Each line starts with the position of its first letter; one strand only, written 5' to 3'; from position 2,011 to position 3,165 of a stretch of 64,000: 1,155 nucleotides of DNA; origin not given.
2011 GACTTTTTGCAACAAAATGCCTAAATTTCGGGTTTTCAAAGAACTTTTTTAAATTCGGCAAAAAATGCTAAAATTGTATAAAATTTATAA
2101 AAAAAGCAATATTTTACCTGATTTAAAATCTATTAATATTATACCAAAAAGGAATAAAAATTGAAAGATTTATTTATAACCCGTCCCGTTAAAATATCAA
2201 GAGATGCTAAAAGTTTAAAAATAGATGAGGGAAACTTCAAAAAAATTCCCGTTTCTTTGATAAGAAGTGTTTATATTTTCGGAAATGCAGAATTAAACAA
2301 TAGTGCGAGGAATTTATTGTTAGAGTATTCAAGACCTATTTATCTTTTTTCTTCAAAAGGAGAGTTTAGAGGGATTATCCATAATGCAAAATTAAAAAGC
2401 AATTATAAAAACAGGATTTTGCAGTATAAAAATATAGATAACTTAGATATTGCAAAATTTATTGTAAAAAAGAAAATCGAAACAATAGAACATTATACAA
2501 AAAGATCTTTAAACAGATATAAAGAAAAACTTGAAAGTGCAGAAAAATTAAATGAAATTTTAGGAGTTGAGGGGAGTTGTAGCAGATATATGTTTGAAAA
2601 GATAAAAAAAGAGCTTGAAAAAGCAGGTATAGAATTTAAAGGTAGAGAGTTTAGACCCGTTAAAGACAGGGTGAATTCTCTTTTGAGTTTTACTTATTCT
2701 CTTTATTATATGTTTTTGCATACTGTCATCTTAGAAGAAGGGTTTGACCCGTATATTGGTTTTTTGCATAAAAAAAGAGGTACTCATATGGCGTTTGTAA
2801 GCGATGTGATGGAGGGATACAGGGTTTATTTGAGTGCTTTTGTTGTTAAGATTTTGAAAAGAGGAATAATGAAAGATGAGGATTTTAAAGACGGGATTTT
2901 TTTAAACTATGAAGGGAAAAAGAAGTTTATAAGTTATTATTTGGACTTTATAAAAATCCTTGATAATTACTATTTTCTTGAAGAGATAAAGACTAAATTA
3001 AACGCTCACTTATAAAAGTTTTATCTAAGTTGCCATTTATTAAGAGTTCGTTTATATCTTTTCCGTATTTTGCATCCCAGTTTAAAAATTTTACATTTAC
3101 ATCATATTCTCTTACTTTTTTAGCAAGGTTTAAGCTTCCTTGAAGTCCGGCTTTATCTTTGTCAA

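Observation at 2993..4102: DnaG-like zinc-finger/TOPRIM gene wedged, inverted, between cas1 and the cas2 pair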

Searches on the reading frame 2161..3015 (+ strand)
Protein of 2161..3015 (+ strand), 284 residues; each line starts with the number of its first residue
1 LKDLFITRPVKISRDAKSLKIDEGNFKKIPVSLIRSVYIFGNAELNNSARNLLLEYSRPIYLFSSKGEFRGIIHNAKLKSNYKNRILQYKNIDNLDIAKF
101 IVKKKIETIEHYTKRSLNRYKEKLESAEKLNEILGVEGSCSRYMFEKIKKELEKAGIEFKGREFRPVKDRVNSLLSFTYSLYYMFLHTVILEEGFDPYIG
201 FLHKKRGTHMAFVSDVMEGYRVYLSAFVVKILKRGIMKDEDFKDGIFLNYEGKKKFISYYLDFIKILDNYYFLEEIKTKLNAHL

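Call 3: search_protein_families(library=pfam, proteins=[window:2161-3015:+], max_evalue=0.1)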
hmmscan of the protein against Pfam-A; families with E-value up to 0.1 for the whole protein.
window:2161-3015:+ (284 aa): 1 family
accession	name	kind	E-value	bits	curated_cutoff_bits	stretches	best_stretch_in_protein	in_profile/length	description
PF01867.21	Cas_Cas1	-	5.1e-52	177.2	22.3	1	5-260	2-281/283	CRISPR associated protein Cas1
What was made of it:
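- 2161..3015 (+): cas1, convergent with the primase gene and overlapping it by 23 nt. Pfam Cas_Cas1 5.1e-52 (call 3).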

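Call 6: search_protein_families(library=ncbifam, proteins=[window:2161-3015:+], max_evalue=0.1)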
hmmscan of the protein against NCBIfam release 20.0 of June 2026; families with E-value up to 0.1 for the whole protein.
window:2161-3015:+ (284 aa): 10 families
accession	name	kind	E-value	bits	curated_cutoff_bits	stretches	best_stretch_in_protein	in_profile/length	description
TIGR00287.1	cas1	equivalog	3.7e-48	164.3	71.7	1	10-262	8-287/327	CRISPR-associated endonuclease Cas1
NF049935.1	cas4g_cas1g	exception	3.5e-39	134.7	560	1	11-260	225-499/546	CRISPR-associated endonuclease Cas4g/Cas1g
TIGR04093.1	cas1_CYANO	exception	2.3e-37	128.7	385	1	9-263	8-290/334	type I-D CRISPR-associated endonuclease Cas1d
TIGR03640.1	cas1_DVULG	exception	1.3e-31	110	385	1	12-260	15-294/340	type I-C CRISPR-associated endonuclease Cas1c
TIGR03641.1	cas1_HMARI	exception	1.5e-30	106.6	304.1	1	3-262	2-279/324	type I-B CRISPR-associated endonuclease Cas1b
TIGR03983.1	cas1_MYXAN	equivalog_domain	3e-29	102.1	358.05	1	10-260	21-300/347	type I-MYXAN CRISPR-associated endonuclease Cas1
TIGR04329.1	cas1_PREFRAN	exception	4.8e-22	78.4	300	1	22-264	28-285/317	type V CRISPR-associated endonuclease Cas1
TIGR03638.1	cas1_ECOLI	exception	3.1e-11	43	215.6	1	118-223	118-222/269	type I-E CRISPR-associated endonuclease Cas1e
TIGR03639.1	cas1_NMENI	exception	6.9e-11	42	120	1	98-246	103-249/278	type II CRISPR-associated endonuclease Cas1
TIGR03637.1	cas1_YPEST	exception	0.0029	17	150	1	109-229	151-271/307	type I-F CRISPR-associated endonuclease Cas1f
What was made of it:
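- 2161..3015 (+): TIGR00287 3.7e-48 (call 6).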
